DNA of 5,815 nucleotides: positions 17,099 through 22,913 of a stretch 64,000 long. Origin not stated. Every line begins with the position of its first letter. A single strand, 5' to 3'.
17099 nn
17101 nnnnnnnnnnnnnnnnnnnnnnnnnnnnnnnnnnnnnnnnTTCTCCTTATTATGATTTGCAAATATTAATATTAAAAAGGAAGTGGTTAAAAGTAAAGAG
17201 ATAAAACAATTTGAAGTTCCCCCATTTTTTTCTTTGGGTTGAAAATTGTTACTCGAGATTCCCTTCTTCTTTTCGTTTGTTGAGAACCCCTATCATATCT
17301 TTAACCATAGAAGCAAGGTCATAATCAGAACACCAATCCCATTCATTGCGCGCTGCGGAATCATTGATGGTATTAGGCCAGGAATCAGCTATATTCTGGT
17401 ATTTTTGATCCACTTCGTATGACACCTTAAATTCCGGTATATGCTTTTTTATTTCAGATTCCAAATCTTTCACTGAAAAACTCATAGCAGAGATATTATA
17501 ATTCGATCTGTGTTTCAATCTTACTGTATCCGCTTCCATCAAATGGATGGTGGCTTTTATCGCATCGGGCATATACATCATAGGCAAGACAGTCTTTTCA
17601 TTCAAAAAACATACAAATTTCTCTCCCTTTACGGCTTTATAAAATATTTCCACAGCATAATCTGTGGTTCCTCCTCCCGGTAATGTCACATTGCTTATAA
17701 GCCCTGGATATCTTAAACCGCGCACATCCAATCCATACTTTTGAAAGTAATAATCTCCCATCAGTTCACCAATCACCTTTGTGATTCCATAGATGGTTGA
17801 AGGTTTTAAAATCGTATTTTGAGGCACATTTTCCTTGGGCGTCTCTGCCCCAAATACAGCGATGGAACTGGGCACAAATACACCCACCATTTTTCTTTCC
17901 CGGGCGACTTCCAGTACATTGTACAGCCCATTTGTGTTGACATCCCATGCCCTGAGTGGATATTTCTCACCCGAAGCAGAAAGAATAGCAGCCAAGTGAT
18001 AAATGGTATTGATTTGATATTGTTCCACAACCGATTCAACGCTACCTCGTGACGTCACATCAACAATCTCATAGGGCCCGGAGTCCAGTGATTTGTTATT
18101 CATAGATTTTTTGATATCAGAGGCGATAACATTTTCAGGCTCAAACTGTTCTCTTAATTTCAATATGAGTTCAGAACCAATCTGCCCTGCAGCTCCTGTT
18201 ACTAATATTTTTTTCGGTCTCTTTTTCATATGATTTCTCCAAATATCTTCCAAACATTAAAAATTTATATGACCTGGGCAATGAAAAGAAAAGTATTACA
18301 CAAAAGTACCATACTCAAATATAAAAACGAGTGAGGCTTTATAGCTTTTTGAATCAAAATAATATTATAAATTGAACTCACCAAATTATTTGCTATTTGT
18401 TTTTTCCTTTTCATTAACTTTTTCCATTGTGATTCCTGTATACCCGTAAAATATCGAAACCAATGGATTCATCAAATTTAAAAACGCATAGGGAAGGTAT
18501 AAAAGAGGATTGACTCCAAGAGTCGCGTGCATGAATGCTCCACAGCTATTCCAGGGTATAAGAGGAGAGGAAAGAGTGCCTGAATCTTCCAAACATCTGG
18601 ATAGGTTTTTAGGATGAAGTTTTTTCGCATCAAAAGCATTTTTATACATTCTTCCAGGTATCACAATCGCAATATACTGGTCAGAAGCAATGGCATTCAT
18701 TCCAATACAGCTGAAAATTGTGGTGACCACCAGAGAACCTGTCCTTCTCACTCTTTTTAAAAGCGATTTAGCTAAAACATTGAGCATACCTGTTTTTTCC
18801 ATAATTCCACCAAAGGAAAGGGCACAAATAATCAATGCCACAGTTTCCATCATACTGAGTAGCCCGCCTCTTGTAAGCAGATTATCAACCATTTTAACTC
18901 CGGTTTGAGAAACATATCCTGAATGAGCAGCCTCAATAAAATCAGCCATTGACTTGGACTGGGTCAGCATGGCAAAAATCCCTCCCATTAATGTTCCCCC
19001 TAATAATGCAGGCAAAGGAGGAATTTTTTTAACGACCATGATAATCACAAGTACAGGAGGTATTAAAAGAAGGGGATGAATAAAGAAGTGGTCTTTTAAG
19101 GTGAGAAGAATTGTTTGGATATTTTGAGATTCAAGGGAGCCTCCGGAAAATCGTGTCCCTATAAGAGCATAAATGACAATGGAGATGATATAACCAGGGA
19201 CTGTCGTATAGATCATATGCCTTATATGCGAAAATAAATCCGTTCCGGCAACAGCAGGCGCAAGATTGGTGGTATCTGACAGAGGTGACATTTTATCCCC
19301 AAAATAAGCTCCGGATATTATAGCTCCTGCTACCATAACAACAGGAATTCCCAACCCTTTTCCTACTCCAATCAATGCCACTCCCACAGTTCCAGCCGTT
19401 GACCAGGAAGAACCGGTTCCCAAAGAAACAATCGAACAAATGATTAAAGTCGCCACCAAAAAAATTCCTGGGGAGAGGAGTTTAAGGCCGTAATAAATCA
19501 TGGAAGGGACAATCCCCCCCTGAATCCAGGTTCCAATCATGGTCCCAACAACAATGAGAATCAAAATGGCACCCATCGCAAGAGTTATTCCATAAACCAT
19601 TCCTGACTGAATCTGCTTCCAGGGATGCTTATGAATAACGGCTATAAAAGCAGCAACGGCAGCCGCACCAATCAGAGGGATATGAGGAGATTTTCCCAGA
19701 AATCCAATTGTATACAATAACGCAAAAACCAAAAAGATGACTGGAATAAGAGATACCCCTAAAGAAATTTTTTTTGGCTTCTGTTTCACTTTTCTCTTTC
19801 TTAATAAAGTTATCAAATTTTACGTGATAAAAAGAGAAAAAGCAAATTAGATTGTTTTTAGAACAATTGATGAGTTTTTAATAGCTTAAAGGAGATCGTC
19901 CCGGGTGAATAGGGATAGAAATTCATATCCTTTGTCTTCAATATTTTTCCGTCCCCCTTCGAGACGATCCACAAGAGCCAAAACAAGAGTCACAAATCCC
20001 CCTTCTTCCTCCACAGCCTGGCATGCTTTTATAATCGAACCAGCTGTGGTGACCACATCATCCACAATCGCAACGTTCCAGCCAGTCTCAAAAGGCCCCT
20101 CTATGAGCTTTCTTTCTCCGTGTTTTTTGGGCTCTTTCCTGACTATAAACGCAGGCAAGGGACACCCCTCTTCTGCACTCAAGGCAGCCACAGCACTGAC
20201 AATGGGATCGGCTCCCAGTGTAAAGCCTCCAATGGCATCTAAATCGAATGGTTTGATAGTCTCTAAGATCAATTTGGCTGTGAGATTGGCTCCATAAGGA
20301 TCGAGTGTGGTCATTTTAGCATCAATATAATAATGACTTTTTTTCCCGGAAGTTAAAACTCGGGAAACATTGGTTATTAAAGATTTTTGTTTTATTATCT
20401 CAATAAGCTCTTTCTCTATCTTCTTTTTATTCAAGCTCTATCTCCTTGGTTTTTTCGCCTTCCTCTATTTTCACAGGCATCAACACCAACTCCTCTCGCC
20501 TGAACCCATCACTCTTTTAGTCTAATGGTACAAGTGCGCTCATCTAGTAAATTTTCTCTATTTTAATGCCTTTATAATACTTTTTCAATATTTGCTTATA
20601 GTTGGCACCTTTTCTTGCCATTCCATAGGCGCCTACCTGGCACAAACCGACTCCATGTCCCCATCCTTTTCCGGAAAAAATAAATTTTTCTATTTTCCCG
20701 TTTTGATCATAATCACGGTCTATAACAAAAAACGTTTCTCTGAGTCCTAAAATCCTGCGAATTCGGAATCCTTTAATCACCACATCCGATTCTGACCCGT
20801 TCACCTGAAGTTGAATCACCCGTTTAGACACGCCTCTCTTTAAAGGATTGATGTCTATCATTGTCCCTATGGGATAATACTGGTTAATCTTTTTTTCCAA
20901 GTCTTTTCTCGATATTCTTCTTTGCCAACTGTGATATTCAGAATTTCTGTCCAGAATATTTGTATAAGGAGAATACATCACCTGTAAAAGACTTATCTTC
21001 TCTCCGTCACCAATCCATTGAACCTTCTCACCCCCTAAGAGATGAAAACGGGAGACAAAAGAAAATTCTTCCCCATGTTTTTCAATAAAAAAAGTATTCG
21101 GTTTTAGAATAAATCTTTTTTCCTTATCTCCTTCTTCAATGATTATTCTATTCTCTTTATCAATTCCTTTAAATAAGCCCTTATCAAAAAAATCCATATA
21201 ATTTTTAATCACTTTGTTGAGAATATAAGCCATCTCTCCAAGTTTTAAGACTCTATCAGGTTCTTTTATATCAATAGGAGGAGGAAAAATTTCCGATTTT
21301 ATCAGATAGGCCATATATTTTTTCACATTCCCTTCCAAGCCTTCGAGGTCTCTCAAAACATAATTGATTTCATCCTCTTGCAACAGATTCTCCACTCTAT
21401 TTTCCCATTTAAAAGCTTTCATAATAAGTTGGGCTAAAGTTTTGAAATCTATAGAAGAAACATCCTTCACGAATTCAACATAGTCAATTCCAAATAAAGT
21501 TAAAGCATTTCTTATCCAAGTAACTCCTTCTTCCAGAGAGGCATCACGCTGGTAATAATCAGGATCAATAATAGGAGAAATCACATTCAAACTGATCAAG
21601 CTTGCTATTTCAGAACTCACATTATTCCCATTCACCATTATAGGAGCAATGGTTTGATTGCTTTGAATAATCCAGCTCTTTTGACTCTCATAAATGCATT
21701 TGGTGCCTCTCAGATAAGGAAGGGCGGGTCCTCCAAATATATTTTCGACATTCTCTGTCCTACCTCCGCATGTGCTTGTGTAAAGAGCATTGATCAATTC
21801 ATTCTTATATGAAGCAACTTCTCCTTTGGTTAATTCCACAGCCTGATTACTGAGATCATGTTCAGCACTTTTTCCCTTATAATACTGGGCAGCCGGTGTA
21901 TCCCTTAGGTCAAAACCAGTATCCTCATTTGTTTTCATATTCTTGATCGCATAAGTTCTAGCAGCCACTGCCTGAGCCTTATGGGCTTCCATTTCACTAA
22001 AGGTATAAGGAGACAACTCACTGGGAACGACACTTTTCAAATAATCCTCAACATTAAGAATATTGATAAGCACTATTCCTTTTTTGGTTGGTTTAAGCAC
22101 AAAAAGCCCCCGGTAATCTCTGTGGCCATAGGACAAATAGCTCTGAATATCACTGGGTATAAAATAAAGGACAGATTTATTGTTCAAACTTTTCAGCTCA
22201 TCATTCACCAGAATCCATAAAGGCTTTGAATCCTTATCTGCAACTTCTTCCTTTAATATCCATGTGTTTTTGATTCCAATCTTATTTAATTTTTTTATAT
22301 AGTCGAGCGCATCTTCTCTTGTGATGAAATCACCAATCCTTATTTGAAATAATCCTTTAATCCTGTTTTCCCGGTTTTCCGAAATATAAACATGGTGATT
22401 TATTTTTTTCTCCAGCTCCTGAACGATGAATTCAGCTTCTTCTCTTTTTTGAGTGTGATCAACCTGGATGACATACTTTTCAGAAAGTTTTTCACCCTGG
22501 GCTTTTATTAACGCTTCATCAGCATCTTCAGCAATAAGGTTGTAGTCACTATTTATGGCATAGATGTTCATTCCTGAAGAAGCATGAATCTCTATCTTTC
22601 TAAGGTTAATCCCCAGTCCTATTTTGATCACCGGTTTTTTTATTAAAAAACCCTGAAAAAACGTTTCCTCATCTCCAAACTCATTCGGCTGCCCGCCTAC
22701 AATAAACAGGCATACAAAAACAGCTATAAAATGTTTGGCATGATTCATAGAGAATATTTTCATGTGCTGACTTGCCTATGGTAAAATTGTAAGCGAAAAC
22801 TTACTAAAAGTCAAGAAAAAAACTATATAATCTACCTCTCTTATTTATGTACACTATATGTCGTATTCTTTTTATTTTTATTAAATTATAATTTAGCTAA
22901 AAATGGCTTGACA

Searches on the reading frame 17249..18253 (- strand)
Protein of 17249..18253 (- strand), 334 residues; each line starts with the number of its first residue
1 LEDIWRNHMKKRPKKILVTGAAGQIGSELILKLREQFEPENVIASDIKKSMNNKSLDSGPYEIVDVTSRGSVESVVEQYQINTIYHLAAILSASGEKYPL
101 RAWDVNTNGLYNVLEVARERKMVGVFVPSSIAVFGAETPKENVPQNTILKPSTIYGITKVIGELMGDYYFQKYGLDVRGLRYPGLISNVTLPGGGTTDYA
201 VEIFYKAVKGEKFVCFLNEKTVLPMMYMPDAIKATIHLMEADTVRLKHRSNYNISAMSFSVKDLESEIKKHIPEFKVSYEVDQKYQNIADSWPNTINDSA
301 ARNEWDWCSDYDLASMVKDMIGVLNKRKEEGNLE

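Call 73: search_protein_families(library=pfam, proteins=[window:17249-18253:-], max_evalue=0.000001)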
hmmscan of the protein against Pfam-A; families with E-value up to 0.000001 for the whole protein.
window:17249-18253:- (334 aa): 6 families
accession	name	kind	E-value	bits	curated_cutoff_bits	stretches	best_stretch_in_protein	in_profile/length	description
PF01370.27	Epimerase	-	4.8e-30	105.2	20.9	1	16-254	1-239/240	NAD dependent epimerase/dehydratase family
PF16363.11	GDP_Man_Dehyd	-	3.9e-23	82.9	27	1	17-320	1-332/332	GDP-mannose 4,6 dehydratase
PF04321.23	RmlD_sub_bind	-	3.4e-13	49.8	27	1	15-164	2-134/287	RmlD substrate binding domain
PF02719.21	Polysacc_synt_2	-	5e-11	42.8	20.2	1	16-125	1-123/293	Polysaccharide biosynthesis protein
PF01073.25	3Beta_HSD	-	1.4e-09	37.8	22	1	17-144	1-130/280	3-beta hydroxysteroid dehydrogenase/isomerase family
PF07993.18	NAD_binding_4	-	1.2e-07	31.6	20.1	0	80-222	88-245/258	Male sterility protein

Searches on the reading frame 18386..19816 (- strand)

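Call 73: search_protein_families(library=pfam, proteins=[window:18386-19816:-], max_evalue=0.000001)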
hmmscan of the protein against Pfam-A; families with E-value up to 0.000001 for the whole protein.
window:18386-19816:- (476 aa): 1 family
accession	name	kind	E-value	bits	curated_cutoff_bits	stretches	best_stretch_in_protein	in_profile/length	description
PF03553.21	Na_H_antiporter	-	1.3e-67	228.7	23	1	169-462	1-303/303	Na+/H+ antiporter family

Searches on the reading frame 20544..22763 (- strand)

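Call 73: search_protein_families(library=pfam, proteins=[window:20544-22763:-], max_evalue=0.000001)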
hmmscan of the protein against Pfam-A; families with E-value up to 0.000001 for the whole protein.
window:20544-22763:- (739 aa): 2 families
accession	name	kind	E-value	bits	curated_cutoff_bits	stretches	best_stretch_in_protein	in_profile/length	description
PF08486.15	SpoIID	-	6.9e-22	78.3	23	1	227-319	2-97/97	Stage II sporulation protein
PF05036.18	SPOR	-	3.2e-07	31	21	1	94-169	2-74/76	SPOR domain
